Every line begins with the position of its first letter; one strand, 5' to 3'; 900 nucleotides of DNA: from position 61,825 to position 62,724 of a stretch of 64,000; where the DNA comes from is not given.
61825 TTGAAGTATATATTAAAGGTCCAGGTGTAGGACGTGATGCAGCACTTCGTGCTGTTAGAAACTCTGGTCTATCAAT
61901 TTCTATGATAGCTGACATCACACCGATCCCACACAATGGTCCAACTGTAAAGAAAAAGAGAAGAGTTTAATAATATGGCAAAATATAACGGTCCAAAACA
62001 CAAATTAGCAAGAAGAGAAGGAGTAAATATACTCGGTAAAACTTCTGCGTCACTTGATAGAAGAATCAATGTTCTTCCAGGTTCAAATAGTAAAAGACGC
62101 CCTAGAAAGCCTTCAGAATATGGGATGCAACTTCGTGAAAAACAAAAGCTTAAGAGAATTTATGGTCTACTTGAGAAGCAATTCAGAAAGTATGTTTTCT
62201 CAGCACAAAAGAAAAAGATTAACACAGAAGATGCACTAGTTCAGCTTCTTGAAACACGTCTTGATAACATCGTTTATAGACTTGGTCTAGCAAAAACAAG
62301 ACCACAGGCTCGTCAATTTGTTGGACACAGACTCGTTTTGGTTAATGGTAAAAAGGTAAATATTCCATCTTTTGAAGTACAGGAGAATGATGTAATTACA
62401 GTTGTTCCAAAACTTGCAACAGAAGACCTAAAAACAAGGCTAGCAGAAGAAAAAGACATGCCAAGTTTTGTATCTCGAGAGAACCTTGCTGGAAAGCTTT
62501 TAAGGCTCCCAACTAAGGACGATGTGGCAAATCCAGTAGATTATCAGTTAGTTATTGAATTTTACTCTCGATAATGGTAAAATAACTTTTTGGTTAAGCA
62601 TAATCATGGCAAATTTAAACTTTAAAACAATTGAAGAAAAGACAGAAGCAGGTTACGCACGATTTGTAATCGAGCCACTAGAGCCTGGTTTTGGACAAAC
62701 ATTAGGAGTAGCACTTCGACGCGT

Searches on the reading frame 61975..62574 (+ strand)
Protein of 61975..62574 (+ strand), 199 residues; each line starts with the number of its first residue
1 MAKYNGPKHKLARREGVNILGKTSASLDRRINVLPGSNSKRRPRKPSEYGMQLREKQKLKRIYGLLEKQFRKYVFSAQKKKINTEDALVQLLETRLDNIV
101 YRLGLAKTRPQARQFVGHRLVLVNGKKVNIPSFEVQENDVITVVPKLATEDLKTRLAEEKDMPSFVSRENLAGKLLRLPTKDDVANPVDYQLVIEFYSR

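Call 39: find_encoding_contigs(protein=window:61975-62574:+, flank=10000, max_places=1)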
Protein window:61975-62574:+ (199 aa): 2 contigs read that carry it; 1 place shown.
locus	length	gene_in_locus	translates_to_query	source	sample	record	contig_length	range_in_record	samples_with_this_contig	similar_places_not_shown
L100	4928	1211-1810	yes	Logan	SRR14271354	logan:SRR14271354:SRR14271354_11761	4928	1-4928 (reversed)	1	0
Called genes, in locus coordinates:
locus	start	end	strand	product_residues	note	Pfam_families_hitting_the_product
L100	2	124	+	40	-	?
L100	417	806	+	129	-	PF00416:Ribosomal_S13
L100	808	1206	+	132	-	PF00411:Ribosomal_S11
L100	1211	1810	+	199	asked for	PF00163:Ribosomal_S4, PF01479:S4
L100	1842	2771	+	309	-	PF01193:RNA_pol_L, PF01000:RNA_pol_A_bac, PF03118:RNA_pol_A_CTD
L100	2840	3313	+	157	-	PF01196:Ribosomal_L17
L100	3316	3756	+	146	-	PF00572:Ribosomal_L13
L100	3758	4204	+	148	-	PF00380:Ribosomal_S9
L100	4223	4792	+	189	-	-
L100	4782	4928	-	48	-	?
